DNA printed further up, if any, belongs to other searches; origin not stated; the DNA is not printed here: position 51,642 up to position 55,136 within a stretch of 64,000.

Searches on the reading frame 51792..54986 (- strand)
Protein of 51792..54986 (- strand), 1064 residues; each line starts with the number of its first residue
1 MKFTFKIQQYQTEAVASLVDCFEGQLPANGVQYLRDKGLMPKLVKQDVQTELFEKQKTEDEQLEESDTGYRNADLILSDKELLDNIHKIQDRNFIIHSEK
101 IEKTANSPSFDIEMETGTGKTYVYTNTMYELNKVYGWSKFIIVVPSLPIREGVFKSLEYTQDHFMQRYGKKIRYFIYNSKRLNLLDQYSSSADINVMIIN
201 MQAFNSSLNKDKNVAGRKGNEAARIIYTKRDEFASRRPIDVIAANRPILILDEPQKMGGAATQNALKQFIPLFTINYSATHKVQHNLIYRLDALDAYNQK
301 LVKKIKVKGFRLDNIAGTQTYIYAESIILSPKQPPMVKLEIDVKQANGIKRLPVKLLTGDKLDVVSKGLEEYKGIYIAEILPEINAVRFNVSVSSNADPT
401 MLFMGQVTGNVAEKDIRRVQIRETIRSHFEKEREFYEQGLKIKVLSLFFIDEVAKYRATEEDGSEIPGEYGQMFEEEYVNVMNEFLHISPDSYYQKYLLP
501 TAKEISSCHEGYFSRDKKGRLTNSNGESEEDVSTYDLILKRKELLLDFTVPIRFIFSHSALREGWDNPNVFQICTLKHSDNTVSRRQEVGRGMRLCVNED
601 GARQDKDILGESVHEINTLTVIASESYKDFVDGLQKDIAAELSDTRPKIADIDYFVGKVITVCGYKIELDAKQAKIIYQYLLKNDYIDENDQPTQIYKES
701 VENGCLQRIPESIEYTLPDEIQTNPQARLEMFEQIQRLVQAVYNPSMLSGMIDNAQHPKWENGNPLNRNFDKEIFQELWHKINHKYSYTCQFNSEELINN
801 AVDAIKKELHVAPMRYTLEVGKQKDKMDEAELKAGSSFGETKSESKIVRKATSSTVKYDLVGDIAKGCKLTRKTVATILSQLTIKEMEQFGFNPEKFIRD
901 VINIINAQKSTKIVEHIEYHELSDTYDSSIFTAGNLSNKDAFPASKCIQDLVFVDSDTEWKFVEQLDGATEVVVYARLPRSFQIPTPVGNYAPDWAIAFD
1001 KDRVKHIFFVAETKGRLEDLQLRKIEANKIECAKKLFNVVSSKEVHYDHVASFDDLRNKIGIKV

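Call 5: search_protein_families(library=pfam, proteins=[window:51792-54986:-], max_evalue=0.01)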
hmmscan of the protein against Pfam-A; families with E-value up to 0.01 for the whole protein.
window:51792-54986:- (1064 aa): 4 families
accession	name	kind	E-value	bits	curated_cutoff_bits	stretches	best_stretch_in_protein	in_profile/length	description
PF19778.5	RE_endonuc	-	5.9e-29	100.5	23.4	1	947-1051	3-106/108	Endonuclease domain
PF04851.21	ResIII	-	8.4e-13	49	22.5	1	90-281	20-162/164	Type III restriction enzyme, res subunit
PF00270.35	DEAD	-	0.00011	22.4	26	1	103-280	10-159/167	DEAD/DEAH box helicase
PF13401.12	AAA_22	-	0.0074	17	27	0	115-288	13-121/130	AAA domain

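Call 6: search_protein_families(library=padloc, proteins=[window:51792-54986:-], max_evalue=0.01)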
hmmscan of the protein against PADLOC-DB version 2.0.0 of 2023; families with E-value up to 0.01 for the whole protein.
window:51792-54986:- (1064 aa): 6 families
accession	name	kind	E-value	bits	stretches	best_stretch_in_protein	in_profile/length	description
PDLC03647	REase_III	-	9.8e-275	912.4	1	1-1059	1-985/989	Type III restriction enzyme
PDLC03649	REase_III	-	1.5e-106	355.4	1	60-1050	29-955/973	Type III restriction enzyme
PDLC03648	REase_III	-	3.9e-07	26.6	1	554-637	313-386/871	Type III restriction enzyme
PDLC03650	REase_III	-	5.7e-07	26.3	1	544-596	370-422/898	Type III restriction enzyme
PDLC03653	REase_III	-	0.00013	18.2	1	543-594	417-468/883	Type III restriction enzyme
PDLC04140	mad8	-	0.0038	14.8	0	115-261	35-171/314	mads_8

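Call 20: search_protein_families(library=ncbifam, proteins=[window:51792-54986:-], max_evalue=0.01)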
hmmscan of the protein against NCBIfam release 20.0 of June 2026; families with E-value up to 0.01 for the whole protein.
window:51792-54986:- (1064 aa): 2 families
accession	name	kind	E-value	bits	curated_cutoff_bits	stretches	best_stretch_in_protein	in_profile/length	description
NF012027.0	PRK15483.1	equivalog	3e-110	369.7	564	1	55-1057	7-976/986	type III restriction-modification system endonuclease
NF046055.1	restr_BPTD_3080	equivalog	2.3e-05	22.6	800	0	895-1027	801-934/970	BPTD_3080 family restriction endonuclease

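Call 54: search_dna_similar(query=window:51792-54986:-, collection=plasmids, mode=protein, max_evalue=1e-20, max_rows=60, rows=spread)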
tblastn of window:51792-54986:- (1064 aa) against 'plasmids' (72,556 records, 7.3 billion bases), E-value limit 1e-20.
Records with a match: 280; places in all: 284; records where one place covers at least 80% of the query: 140.
Best place of each record, by identity: <60% 280.
By first word of the organism name: Escherichia 67; Enterococcus 25; Klebsiella 22; Salmonella 20; Bacillus 18; Listeria 16; Acinetobacter 11; Lactococcus 10; Vibrio 8; Citrobacter 7; and 45 more.
By predicted mobility (MOB-suite, as given by PLSDB): non-mobilizable 180; mobilizable 62; conjugative 38.
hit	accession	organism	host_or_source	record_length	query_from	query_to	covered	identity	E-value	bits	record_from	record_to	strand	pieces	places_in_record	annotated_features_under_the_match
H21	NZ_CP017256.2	Clostridium taeniosporum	microbial cells,Lake Mainaki silt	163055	1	1058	99%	50.2%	0e+0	1005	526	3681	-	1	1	DEAD/DEAH box helicase family protein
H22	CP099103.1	Escherichia coli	culture,Pooled sediment sample ...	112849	1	1056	99%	49.0%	0e+0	920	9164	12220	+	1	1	DEAD/DEAH box helicase family protein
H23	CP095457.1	Escherichia coli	pig,cell culture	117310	1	1056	99%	48.9%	0e+0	918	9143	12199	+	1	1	DEAD/DEAH box helicase family protein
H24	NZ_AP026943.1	Citrobacter freundii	Mastacembelus,gut contents of ...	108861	1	1056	99%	48.9%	0e+0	918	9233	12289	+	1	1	DEAD/DEAH box helicase family protein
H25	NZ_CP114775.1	Raoultella planticola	Homo sapiens,cell ...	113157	1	1056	99%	47.0%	0e+0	872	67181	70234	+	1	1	DEAD/DEAH box helicase family protein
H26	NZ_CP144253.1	Acinetobacter baumannii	patient,Nanchang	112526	1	1060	100%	45.9%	0e+0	861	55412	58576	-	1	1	DEAD/DEAH box helicase family protein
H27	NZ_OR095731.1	Acinetobacter pittii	-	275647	1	1056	99%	45.7%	0e+0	861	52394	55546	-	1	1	DEAD/DEAH box helicase family protein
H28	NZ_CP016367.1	Phaeobacter porticola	cell culture,barnacle at wood pile-on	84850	1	1056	99%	44.8%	0e+0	855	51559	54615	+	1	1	DEAD/DEAH box helicase family protein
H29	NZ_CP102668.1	Sphingobium sp. JS3065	whole organism,chemical plant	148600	77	1062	93%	47.1%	0e+0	857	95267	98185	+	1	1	DEAD/DEAH box helicase family protein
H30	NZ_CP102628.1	Listeria innocua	cow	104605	1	1060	100%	40.1%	0e+0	699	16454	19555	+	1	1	DEAD/DEAH box helicase family protein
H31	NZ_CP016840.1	Brochothrix thermosphacta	cell culture,poultry meat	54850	1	1060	100%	39.9%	0e+0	699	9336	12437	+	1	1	DEAD/DEAH box helicase family protein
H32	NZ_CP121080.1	Lactococcus cremoris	Single cell,Dairy fermentation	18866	1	1060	100%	39.8%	0e+0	689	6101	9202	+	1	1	DEAD/DEAH box helicase family protein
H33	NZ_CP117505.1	Enterococcus faecalis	culture,feces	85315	1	1060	100%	39.8%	0e+0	688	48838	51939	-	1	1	DEAD/DEAH box helicase family protein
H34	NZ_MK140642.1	Enterococcus faecalis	-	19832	1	1060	100%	39.7%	0e+0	692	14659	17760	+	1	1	DEAD/DEAH box helicase family protein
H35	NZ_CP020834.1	Listeria monocytogenes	food,wiener sausage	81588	1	1060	100%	39.6%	0e+0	678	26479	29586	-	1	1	DEAD/DEAH box helicase family protein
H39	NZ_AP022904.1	Bacillus cereus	-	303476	1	1042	98%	34.2%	3e-145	489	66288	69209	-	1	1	DEAD/DEAH box helicase family protein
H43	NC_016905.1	Shewanella baltica OS678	-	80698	10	1041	97%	34.1%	2e-146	493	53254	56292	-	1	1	DEAD/DEAH box helicase family protein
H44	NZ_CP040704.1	Enterococcus faecium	Homo sapiens,cell culture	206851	1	1057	99%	33.1%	2e-145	489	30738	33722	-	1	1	DEAD/DEAH box helicase family protein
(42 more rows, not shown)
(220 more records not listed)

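Call 56: get_annotated_region(hit=H32, flank=8000)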
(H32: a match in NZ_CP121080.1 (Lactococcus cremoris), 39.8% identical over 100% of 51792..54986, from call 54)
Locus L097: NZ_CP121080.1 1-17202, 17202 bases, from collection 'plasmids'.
description: Lactococcus cremoris strain JM2 plasmid pJM2E, complete sequence
organism: Lactococcus cremoris (NCBI taxid 1359)
taxonomy: Bacteria; Bacillota; Bacilli; Lactobacillales; Streptococcaceae; Lactococcus; Lactococcus cremoris
host: -; source: Single cell,Dairy fermentation; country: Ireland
typing (MOB-suite, as given by PLSDB): mobilizable; replicon rep_cluster_556
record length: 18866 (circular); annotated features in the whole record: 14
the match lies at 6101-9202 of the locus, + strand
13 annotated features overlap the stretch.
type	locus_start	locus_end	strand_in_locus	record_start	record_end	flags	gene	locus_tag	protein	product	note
CDS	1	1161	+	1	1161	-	-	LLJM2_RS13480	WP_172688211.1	RepB family plasmid replication initiator protein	GO:0006270 - DNA replication initiation [Evidence IEA]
CDS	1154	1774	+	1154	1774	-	-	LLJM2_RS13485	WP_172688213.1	DNA-binding protein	-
CDS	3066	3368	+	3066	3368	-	-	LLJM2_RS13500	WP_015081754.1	bacteriocin immunity protein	GO:0030153 - bacteriocin immunity [Evidence IEA]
CDS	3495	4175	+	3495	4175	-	-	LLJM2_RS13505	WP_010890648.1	IS6-like element ISS1S family transposase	GO:0006313 - DNA transposition [Evidence IEA]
CDS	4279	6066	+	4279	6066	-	-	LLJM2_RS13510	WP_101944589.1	site-specific DNA-methyltransferase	GO:0006306 - DNA methylation [Evidence IEA]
CDS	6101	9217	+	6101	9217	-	-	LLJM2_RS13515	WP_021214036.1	DEAD/DEAH box helicase family protein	-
CDS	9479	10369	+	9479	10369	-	-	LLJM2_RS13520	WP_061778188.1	IS982 family transposase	-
CDS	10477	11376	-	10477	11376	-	-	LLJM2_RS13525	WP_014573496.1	DMT family transporter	GO:0055085 - transmembrane transport [Evidence IEA]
CDS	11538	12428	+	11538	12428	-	-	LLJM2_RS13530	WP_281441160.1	IS982 family transposase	-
CDS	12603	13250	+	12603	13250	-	pcp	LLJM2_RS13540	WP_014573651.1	pyroglutamyl-peptidase I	GO:0030163 - protein catabolic process [Evidence IEA]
CDS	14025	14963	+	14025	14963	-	-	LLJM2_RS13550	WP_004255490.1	2-dehydropantoate 2-reductase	GO:0015940 - pantothenate biosynthetic process [Evidence IEA]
CDS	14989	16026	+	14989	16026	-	-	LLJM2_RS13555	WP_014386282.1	PTS sugar transporter subunit IIC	-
CDS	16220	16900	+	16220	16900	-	-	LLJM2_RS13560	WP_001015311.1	IS6-like element IS1216 family transposase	GO:0006313 - DNA transposition [Evidence IEA]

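Call 57: get_annotated_region(hit=H39, flank=8000)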
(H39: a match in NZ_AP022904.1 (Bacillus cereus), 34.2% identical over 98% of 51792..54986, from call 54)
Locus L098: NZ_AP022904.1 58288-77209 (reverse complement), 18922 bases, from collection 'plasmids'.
description: Bacillus cereus strain MRY14-0079 plasmid pMRY14-0079_1, complete sequence
organism: Bacillus cereus (NCBI taxid 1396)
taxonomy: Bacteria; Bacillota; Bacilli; Bacillales; Bacillaceae; Bacillus; Bacillus cereus
host: -; source: -; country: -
typing (MOB-suite, as given by PLSDB): non-mobilizable; replicon rep_cluster_125; mating-pair formation MPF_T
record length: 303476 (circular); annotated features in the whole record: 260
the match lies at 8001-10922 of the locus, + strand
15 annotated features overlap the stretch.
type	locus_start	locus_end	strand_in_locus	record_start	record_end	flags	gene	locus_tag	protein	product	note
CDS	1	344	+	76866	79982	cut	drmA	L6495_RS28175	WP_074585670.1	DISARM system helicase DrmA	-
CDS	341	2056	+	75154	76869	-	-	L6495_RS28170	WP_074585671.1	DUF1998 domain-containing protein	-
CDS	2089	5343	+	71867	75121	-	-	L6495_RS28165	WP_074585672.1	helicase-related protein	-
CDS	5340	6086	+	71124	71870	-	-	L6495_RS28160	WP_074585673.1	DUF4391 domain-containing protein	-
CDS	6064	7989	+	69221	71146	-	-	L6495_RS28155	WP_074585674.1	site-specific DNA-methyltransferase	GO:0006306 - DNA methylation [Evidence IEA]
CDS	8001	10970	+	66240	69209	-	-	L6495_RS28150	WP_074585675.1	DEAD/DEAH box helicase family protein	-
CDS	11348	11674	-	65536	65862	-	-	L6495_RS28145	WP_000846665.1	helix-turn-helix transcriptional regulator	-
CDS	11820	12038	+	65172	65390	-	-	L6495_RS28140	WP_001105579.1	helix-turn-helix transcriptional regulator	-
CDS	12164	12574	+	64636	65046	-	-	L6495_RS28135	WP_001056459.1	hypothetical protein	-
CDS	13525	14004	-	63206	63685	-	-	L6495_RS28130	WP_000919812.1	CPBP family intramembrane glutamic endopeptidase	GO:0071586 - CAAX-box protein processing [Evidence IEA]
CDS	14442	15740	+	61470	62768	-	-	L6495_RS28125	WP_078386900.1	site-specific integrase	-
CDS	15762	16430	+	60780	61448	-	-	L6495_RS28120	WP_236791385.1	hypothetical protein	-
CDS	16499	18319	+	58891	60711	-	-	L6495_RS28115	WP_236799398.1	hypothetical protein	-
CDS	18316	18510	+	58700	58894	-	-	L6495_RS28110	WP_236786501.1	hypothetical protein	-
CDS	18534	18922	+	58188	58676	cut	-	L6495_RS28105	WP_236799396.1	hypothetical protein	-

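Call 58: get_annotated_region(hit=H44, flank=8000)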
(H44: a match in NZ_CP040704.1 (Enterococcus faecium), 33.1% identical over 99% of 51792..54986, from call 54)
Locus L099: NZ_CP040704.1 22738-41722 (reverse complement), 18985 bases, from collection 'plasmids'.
description: Enterococcus faecium strain HOU503 plasmid p1, complete sequence
organism: Enterococcus faecium (NCBI taxid 1352)
taxonomy: Bacteria; Bacillota; Bacilli; Lactobacillales; Enterococcaceae; Enterococcus; Enterococcus faecium
host: -; source: Homo sapiens,cell culture; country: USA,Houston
typing (MOB-suite, as given by PLSDB): conjugative; replicon rep_cluster_893; relaxase MOBP; mating-pair formation MPF_T
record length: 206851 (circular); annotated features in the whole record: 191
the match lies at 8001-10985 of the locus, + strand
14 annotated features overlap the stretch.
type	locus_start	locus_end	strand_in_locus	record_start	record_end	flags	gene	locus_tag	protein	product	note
CDS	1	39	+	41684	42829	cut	-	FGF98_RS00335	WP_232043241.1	S8 family serine peptidase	GO:0006508 - proteolysis [Evidence IEA]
CDS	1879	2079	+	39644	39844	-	-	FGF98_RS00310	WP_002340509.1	helix-turn-helix transcriptional regulator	-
CDS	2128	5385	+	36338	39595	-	-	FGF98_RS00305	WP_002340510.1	helicase-related protein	-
CDS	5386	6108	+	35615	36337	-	-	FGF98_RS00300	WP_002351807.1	DUF4391 domain-containing protein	-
CDS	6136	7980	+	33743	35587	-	-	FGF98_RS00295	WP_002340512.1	site-specific DNA-methyltransferase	GO:0006306 - DNA methylation [Evidence IEA]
CDS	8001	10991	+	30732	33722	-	-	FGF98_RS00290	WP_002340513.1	DEAD/DEAH box helicase family protein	-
CDS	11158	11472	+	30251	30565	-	-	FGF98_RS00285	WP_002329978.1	hypothetical protein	-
CDS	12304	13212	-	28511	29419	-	-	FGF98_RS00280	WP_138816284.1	IS982-like element ISEfm1 family transposase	-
CDS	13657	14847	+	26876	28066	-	-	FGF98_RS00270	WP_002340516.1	IS256 family transposase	-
CDS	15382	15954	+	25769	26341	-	-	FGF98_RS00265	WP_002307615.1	DNA starvation/stationary phase protection protein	-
CDS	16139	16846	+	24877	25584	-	-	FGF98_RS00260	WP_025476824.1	Crp/Fnr family transcriptional regulator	GO:0006355 - regulation of DNA-templated transcription [Evidence IEA]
CDS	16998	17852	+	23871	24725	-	lgt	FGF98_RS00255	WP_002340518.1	prolipoprotein diacylglyceryl transferase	GO:0009249 - protein lipoylation [Evidence IEA]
CDS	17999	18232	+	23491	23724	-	-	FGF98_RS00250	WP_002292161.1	heavy-metal-associated domain-containing protein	-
CDS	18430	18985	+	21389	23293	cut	-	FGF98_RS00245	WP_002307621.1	heavy metal translocating P-type ATPase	-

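Call 59: get_annotated_region(hit=H43, flank=8000)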
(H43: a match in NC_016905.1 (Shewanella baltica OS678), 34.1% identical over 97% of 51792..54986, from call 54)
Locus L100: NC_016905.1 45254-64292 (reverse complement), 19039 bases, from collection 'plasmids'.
description: Shewanella baltica OS678 plasmid pSBAL67801, complete sequence
organism: Shewanella baltica OS678 (NCBI taxid 693973)
taxonomy: Bacteria; Pseudomonadota; Gammaproteobacteria; Alteromonadales; Shewanellaceae; Shewanella; Shewanella baltica; Shewanella baltica OS678
host: -; source: -; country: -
typing (MOB-suite, as given by PLSDB): conjugative; replicon rep_cluster_559; relaxase MOBF; mating-pair formation MPF_F
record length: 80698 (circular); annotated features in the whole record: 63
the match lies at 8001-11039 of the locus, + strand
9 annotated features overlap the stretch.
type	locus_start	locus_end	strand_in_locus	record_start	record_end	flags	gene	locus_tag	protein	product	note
CDS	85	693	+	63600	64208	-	-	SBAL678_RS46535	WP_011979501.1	recombinase family protein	-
CDS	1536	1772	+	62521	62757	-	-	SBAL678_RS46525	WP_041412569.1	hypothetical protein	-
CDS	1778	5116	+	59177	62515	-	-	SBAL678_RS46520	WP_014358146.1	helicase-related protein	-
CDS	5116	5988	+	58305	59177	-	-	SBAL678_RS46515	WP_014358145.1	DUF4391 domain-containing protein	-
CDS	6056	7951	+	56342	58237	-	-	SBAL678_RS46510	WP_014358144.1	site-specific DNA-methyltransferase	GO:0006306 - DNA methylation [Evidence IEA]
CDS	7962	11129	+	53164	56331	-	-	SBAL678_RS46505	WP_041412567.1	DEAD/DEAH box helicase family protein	-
CDS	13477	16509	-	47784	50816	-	-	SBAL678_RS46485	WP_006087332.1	Tn3 family transposase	-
CDS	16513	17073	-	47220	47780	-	-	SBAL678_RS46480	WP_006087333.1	recombinase family protein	GO:0006310 - DNA recombination [Evidence IEA]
CDS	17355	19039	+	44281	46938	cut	-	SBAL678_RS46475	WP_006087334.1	M66 family metalloprotease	-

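Call 72: search_solved_structures(query=window:51792-54986:-, max_evalue=0.001)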
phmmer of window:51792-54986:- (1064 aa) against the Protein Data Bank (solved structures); distinct sequences matched with E-value up to 0.001: 1.
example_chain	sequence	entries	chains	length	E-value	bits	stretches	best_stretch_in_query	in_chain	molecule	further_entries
4zcf_C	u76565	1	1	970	4.9e-75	256.6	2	72-639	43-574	Restriction endonuclease EcoP15I, restriction subunit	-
